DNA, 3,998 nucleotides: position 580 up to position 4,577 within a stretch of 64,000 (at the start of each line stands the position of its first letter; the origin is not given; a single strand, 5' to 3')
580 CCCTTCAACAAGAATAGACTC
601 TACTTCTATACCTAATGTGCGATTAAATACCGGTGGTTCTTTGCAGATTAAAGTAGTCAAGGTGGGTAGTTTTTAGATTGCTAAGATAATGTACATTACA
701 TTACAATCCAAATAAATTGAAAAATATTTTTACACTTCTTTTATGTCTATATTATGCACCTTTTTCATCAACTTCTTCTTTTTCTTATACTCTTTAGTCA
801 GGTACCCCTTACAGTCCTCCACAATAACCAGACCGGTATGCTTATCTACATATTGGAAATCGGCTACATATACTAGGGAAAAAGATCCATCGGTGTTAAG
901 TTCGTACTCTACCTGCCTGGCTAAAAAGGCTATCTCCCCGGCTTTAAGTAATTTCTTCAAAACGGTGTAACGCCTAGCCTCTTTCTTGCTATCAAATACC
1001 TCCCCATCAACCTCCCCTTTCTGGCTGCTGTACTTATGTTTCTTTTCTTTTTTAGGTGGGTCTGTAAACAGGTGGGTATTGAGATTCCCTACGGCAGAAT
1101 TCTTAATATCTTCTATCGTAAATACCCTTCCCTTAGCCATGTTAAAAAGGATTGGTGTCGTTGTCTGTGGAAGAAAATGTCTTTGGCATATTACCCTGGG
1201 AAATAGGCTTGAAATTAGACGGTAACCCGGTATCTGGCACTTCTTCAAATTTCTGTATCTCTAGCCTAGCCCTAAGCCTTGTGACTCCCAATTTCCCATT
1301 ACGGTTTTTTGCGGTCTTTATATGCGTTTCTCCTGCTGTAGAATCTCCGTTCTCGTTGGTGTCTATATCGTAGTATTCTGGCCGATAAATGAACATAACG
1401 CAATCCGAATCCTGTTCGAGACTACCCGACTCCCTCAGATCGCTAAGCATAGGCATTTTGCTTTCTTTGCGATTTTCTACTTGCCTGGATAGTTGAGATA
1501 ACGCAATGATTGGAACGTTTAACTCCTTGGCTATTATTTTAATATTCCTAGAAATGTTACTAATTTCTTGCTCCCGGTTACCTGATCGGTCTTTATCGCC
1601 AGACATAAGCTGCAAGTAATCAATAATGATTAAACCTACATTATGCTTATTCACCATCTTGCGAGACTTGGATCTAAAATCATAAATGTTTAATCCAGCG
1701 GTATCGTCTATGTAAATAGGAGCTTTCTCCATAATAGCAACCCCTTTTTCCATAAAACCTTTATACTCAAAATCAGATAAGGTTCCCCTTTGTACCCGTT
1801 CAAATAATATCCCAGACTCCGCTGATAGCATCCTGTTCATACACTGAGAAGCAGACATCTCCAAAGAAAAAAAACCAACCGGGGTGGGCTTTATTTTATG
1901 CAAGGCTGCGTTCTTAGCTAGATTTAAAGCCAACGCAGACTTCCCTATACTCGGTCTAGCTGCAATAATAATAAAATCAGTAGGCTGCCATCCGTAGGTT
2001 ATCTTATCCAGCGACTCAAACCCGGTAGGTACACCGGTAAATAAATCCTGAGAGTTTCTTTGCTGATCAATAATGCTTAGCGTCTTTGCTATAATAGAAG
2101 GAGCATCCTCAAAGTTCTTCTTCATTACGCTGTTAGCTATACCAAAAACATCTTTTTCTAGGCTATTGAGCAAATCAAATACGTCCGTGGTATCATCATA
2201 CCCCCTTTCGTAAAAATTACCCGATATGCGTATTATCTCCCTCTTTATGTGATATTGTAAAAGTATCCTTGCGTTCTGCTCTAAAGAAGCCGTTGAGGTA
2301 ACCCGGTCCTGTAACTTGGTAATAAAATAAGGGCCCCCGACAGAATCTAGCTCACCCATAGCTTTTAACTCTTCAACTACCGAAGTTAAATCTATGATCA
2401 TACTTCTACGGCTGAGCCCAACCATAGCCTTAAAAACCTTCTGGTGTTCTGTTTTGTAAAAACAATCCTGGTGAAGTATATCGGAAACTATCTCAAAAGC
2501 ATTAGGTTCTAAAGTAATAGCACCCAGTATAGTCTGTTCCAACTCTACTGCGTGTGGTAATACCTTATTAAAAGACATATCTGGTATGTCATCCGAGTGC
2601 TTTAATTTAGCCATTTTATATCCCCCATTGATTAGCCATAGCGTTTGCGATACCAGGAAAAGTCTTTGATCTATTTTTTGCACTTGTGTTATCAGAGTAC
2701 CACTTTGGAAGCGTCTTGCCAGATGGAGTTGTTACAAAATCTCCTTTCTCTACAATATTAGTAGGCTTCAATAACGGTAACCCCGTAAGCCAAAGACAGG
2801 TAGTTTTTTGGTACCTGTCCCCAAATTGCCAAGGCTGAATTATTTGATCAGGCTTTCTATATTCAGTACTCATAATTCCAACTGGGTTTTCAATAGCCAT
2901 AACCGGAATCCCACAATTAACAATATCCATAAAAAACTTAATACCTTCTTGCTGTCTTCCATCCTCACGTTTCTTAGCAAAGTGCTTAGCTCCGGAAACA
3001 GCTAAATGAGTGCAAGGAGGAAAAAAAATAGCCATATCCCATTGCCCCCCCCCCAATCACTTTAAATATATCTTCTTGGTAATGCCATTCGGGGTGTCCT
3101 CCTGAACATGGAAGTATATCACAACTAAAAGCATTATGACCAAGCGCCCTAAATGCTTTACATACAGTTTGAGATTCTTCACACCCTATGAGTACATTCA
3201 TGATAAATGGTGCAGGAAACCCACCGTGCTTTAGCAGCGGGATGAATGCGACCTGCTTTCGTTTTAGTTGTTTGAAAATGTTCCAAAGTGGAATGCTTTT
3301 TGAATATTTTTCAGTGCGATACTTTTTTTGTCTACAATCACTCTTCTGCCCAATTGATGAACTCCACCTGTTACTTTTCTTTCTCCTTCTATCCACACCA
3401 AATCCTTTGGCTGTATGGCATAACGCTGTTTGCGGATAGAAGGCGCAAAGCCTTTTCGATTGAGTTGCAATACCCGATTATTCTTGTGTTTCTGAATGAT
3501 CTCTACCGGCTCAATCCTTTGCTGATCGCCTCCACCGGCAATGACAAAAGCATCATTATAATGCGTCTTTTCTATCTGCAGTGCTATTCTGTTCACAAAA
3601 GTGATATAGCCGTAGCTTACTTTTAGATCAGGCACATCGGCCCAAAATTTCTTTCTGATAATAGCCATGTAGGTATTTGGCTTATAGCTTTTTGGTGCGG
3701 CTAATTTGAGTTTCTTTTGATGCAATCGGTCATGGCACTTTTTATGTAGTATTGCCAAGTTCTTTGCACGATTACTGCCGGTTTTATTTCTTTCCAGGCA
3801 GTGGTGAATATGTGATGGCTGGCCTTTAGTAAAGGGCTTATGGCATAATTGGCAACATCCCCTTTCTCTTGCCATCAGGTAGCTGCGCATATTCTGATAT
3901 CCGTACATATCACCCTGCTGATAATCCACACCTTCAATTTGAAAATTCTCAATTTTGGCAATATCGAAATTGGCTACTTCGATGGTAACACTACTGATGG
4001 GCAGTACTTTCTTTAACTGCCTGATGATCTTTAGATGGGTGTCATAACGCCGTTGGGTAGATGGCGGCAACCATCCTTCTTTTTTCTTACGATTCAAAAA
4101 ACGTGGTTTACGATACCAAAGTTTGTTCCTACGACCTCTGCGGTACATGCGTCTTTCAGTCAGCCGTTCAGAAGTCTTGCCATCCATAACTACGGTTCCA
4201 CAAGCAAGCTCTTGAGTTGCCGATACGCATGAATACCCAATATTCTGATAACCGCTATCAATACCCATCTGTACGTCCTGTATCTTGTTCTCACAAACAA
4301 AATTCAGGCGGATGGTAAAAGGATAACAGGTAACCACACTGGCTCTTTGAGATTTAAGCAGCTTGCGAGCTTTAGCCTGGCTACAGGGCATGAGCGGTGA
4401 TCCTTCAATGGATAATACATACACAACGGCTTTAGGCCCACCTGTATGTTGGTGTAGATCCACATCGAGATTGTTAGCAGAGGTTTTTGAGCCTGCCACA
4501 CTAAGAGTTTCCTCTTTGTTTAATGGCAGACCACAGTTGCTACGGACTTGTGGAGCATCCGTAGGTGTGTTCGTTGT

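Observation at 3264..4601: Complete IscB (OMEGA RNA-guided nuclease) embedded in a phage replication module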

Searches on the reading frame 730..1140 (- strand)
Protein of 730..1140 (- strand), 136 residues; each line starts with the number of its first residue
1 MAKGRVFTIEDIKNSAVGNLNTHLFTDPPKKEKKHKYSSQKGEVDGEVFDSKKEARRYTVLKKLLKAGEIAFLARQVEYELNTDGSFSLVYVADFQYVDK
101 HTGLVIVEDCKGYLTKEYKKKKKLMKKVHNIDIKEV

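Call 70: search_protein_families(library=phrogs, proteins=[window:730-1140:-], max_evalue=0.001)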
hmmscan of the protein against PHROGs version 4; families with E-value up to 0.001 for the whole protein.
window:730-1140:- (136 aa): 2 families
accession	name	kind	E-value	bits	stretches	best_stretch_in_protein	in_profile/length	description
phrog_190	-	DNA, RNA and nucleotide metabolism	9.2e-28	98.5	1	29-136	170-281/338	Holliday junction resolvase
phrog_32087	-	unknown function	4.7e-17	63.1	1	88-136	16-67/67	-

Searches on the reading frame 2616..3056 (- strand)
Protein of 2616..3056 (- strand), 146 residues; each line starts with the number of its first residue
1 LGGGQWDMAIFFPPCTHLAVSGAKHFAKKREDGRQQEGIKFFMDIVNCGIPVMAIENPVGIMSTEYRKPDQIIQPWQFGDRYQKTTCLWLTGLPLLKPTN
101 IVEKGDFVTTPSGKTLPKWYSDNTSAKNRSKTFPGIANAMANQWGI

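Call 3: search_protein_families(library=pfam, proteins=[window:2616-3056:-], max_evalue=0.01)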
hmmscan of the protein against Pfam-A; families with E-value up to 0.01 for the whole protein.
window:2616-3056:- (146 aa): 0 families

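Call 65: find_encoding_contigs(protein=window:2616-3035:-, flank=4000, max_places=10)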
Protein window:2616-3035:- (139 aa): 17 contigs read that carry it; 9 places shown.
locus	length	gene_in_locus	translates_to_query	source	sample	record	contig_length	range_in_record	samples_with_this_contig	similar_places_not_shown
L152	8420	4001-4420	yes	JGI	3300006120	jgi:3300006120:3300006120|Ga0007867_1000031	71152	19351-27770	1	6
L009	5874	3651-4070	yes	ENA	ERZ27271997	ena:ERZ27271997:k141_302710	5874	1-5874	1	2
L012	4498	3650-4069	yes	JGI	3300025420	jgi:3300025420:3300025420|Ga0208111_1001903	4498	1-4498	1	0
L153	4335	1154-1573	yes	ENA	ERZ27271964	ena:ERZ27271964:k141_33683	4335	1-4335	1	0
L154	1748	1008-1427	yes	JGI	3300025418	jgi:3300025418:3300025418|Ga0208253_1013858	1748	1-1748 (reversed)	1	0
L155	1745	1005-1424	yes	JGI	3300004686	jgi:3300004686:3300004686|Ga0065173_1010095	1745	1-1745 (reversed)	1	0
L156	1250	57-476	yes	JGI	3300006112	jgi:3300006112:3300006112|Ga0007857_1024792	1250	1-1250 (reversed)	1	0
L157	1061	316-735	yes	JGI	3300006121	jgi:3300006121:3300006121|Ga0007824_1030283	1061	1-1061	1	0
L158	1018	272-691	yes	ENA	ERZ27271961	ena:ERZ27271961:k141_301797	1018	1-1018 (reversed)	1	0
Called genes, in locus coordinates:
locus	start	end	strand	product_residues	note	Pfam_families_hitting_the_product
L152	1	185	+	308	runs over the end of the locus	-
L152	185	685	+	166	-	-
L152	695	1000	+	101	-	-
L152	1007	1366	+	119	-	-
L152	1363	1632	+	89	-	-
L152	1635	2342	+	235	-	PF14297:Lin1244_N (weak)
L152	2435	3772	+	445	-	PF14239:RRXRR, PF01844:HNH (weak)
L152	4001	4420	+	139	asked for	-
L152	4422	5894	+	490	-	PF00772:DnaB, PF13481:AAA_25, PF03796:DnaB_C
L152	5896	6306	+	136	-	PF06356:DUF1064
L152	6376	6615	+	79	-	-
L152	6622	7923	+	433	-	PF20530:DUF6745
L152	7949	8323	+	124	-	-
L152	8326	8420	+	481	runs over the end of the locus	PF18922:DUF5672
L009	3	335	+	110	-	?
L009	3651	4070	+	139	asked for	-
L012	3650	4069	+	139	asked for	-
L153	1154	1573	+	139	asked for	-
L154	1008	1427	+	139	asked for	-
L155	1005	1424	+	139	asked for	-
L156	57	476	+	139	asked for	-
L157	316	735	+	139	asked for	-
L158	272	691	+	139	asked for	-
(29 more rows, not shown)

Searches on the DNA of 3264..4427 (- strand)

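Call 13: search_rna_families(sources=[L001, L002, L003, L004], threshold=gathering)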
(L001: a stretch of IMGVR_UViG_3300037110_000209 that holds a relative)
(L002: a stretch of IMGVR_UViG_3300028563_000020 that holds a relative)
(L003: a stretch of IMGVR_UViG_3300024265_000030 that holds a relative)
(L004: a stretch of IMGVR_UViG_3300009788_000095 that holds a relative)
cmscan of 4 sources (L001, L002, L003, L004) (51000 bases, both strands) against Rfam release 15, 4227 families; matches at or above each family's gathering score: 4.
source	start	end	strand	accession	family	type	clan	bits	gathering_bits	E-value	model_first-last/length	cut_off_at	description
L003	5741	5969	+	RF02033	HEARO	Gene;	-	116.7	83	1.6e-23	1-211/211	no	HNH endonuclease-associated RNA and ORF (HEARO) RNA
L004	5741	5969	+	RF02033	HEARO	Gene;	-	116.7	83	1.6e-23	1-211/211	no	HNH endonuclease-associated RNA and ORF (HEARO) RNA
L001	4063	4309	+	RF02033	HEARO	Gene;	-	109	83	1.2e-21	1-211/211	no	HNH endonuclease-associated RNA and ORF (HEARO) RNA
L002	5734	5972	+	RF02033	HEARO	Gene;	-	106.1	83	6.2e-21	1-211/211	no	HNH endonuclease-associated RNA and ORF (HEARO) RNA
